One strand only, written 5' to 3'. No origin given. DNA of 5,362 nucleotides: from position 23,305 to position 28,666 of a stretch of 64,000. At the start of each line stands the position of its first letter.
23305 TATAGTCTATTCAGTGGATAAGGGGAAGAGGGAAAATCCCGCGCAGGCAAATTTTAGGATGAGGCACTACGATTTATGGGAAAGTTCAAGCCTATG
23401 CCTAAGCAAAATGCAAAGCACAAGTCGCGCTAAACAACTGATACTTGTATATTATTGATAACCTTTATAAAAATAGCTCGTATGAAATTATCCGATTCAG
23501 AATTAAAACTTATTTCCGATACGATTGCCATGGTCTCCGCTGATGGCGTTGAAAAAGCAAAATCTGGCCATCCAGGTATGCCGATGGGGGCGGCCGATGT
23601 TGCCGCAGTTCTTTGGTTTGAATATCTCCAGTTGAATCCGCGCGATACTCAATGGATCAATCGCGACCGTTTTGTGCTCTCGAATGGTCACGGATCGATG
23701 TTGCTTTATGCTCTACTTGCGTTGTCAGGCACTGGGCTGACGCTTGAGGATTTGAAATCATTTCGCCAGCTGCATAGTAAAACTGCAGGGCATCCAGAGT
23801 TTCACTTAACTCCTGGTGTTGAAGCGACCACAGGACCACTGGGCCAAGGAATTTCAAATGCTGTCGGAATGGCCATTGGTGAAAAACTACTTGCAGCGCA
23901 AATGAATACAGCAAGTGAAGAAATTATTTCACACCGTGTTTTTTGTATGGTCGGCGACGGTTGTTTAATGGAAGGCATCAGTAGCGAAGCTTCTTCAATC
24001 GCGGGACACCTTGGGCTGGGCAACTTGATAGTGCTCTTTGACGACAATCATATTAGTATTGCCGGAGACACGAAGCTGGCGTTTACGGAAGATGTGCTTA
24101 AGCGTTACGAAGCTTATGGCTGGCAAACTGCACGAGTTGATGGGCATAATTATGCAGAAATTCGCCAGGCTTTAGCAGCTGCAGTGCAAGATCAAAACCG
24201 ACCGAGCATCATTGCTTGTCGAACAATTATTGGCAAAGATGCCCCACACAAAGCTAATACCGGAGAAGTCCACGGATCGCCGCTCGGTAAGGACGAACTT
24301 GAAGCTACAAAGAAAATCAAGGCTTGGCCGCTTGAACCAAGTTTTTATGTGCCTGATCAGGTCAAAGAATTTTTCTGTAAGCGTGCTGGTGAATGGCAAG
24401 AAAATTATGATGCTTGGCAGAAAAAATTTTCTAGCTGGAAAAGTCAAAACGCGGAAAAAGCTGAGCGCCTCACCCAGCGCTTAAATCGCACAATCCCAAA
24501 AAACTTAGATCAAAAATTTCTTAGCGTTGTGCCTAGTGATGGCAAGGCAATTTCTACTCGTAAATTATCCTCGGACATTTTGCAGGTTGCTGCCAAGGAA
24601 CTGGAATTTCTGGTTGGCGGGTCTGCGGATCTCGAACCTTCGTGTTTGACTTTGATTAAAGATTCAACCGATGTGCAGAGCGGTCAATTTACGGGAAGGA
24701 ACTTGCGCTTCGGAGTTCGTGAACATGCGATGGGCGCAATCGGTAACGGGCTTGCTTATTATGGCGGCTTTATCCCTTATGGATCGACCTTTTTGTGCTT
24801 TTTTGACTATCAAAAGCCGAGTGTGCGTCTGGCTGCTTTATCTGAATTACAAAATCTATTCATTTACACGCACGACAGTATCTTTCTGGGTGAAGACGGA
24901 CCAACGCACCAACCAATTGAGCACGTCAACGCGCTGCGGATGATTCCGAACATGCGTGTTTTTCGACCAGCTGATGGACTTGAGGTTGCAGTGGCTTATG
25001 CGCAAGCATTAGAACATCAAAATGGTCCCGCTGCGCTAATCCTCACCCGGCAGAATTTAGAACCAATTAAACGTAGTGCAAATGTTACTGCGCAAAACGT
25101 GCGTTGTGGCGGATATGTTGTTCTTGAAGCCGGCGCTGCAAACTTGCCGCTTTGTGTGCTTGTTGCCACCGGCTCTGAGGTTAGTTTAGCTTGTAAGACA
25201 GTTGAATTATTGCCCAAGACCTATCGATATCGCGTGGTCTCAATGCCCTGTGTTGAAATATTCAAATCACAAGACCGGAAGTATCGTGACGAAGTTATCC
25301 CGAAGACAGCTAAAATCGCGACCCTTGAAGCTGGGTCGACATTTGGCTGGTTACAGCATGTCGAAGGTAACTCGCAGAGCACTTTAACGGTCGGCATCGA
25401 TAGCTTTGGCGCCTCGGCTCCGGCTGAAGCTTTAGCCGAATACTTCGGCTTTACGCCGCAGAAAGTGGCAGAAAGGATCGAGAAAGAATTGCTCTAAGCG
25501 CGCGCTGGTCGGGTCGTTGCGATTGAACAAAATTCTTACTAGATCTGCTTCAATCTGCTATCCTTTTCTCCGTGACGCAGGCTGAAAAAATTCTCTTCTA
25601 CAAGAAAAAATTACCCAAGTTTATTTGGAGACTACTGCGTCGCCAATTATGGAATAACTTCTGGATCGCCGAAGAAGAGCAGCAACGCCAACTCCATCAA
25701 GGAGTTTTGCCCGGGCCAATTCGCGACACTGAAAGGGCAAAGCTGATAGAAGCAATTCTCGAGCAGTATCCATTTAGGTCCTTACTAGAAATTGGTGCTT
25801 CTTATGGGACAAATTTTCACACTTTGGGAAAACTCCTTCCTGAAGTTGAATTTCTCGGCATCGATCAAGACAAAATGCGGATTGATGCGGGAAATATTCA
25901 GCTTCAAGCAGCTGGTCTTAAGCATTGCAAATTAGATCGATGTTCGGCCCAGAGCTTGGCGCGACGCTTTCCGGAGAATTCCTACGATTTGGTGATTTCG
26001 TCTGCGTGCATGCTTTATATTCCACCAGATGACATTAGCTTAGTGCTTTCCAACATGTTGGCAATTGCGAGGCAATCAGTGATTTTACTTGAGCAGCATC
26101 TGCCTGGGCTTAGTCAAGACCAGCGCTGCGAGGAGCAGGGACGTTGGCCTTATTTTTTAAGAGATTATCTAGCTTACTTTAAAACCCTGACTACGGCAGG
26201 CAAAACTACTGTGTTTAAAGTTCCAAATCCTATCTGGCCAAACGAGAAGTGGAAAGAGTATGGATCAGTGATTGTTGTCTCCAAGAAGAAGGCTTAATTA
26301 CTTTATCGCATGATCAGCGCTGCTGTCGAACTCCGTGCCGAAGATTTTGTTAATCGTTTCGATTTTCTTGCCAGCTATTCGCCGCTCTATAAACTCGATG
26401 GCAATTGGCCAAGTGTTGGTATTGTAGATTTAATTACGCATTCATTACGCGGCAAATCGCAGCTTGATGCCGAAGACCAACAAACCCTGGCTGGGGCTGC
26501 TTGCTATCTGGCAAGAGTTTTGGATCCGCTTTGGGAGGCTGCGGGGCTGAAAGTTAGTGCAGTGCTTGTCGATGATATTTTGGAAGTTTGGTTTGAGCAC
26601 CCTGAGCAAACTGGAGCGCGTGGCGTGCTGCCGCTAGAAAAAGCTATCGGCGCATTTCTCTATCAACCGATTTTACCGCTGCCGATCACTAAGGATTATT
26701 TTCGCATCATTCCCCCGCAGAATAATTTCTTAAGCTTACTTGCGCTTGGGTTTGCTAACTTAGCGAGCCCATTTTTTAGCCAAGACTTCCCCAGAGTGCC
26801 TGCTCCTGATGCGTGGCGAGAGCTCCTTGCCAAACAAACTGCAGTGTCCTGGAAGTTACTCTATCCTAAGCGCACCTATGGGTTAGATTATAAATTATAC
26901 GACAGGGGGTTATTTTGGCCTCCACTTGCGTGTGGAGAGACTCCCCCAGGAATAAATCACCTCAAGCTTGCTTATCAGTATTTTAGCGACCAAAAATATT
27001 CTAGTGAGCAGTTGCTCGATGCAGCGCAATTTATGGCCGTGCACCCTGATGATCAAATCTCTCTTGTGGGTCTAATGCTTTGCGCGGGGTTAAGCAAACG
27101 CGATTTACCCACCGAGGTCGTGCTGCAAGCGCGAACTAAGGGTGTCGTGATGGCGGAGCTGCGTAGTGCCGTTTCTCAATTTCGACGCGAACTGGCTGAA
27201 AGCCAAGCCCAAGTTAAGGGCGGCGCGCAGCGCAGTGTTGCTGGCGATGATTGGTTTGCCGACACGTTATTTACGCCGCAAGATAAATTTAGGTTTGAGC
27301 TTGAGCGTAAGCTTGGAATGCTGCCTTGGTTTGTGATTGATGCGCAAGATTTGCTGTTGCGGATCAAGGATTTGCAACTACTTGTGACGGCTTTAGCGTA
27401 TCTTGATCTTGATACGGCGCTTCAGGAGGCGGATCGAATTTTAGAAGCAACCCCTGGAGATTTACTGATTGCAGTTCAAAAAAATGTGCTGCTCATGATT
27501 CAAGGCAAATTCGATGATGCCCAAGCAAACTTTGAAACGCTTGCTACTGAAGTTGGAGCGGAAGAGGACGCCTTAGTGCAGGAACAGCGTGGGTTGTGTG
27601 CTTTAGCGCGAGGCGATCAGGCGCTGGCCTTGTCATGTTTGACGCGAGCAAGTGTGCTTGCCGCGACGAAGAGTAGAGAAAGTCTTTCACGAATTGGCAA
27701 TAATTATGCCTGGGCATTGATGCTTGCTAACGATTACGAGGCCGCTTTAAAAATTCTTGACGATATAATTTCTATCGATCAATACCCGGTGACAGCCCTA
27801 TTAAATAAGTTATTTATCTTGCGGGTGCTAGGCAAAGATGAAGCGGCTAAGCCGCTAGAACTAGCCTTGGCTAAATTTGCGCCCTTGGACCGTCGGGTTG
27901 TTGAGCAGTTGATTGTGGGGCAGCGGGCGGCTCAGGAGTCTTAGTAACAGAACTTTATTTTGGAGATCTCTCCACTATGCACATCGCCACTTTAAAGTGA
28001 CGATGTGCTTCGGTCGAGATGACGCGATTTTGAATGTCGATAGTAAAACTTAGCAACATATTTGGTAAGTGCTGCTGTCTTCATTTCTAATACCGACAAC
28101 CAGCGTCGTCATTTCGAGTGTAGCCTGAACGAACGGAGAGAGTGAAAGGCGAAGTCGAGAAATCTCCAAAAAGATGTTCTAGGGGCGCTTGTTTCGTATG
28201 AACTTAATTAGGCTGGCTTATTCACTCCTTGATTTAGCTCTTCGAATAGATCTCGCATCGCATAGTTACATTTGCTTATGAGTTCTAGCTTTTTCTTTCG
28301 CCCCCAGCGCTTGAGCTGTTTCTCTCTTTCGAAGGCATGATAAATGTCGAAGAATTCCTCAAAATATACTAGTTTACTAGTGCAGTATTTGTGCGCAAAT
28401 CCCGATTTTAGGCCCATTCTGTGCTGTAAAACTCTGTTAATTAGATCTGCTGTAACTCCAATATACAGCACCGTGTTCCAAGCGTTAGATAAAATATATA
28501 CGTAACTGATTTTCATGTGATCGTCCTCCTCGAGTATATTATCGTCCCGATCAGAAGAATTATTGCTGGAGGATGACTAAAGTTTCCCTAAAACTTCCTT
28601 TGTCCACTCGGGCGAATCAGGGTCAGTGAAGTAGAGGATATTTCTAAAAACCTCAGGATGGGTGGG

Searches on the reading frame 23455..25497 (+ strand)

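Call 8: search_protein_families(library=pfam, proteins=[window:23455-25497:+], max_evalue=0.01)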
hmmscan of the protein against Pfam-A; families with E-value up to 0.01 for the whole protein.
window:23455-25497:+ (680 aa): 7 families
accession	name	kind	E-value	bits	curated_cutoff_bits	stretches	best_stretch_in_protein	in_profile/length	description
PF00456.26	Transketolase_N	-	2.2e-134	448.1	22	1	20-348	5-334/334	Transketolase, thiamine diphosphate binding domain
PF02779.29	Transket_pyr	-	2.8e-48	164.3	27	1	365-536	2-173/174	Transketolase, pyrimidine binding domain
PF22613.1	Transketolase_C_1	-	6.2e-29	100.9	27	1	552-667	1-113/113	Transketolase-like TK C-terminal domain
PF02775.26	TPP_enzyme_C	-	3e-06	27.6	21.9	1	124-254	25-150/151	Thiamine pyrophosphate enzyme, C-terminal TPP binding domain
PF13292.11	DXP_synthase_N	-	4.8e-06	26.5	21.2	1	124-204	108-177/274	1-deoxy-D-xylulose-5-phosphate synthase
PF02780.25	Transketolase_C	-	5.2e-06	26.8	25.9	1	568-671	13-124/124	Transketolase, C-terminal domain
PF02590.22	SPOUT_MTase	-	0.0093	16.4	27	0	330-399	42-115/154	Predicted SPOUT methyltransferase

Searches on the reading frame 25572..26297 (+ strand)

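Call 8: search_protein_families(library=pfam, proteins=[window:25572-26297:+], max_evalue=0.01)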
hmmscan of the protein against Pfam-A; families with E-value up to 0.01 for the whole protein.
window:25572-26297:+ (241 aa): 5 families
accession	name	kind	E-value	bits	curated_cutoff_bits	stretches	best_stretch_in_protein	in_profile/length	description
PF08242.18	Methyltransf_12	-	3.5e-09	37.7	30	1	72-166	1-92/98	Methyltransferase domain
PF13649.12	Methyltransf_25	-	7.7e-09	36.6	27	1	72-166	2-93/97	Methyltransferase domain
PF13847.12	Methyltransf_31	-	5.2e-07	29.9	27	1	71-167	7-102/145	Methyltransferase domain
PF08241.18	Methyltransf_11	-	2.4e-05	25.3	21.2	1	72-167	1-88/95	Methyltransferase domain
PF02390.23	Methyltransf_4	-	0.0082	16.1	24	0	71-137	5-72/173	Putative methyltransferase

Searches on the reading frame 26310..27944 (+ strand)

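Call 8: search_protein_families(library=pfam, proteins=[window:26310-27944:+], max_evalue=0.01)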
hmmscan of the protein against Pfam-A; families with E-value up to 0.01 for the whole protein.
window:26310-27944:+ (544 aa): 1 family
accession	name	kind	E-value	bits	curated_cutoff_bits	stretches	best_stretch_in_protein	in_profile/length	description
PF07719.23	TPR_2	-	0.0024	18.3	27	0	464-490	5-31/34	Tetratricopeptide repeat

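Call 11: search_protein_families(library=ncbifam, proteins=[window:26310-27944:+], max_evalue=1)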
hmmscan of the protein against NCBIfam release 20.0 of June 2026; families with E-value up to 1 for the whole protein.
window:26310-27944:+ (544 aa): 4 families
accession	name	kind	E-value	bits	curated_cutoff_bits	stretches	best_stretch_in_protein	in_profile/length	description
TIGR02521.1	type_IV_pilW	equivalog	0.00013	21.6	154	1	395-457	109-171/234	type IV pilus biogenesis/stability protein PilW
TIGR03939.1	PGA_TPR_OMP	equivalog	0.0016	16.7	366.65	1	356-469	399-509/800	poly-beta-1,6 N-acetyl-D-glucosamine export porin PgaA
TIGR02917.1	PEP_TPR_lipo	equivalog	0.0042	15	312.2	1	362-514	67-213/899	XrtA/PEP-CTERM system TPR-repeat protein PrsT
NF008258.1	PRK11028.1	equivalog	0.082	12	370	1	280-356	192-271/330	6-phosphogluconolactonase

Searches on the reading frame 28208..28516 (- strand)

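Call 10: search_protein_families(library=pfam, proteins=[window:28208-28516:-], max_evalue=0.01)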
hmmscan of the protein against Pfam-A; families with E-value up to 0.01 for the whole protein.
window:28208-28516:- (102 aa): 2 families
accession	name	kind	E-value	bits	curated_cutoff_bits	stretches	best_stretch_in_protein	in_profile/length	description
PF01541.30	GIY-YIG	-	4.9e-13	49.6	22.6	1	4-76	2-76/78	GIY-YIG catalytic domain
PF10544.15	T5orf172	-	0.0075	17.2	20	1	5-92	2-87/101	T5orf172 domain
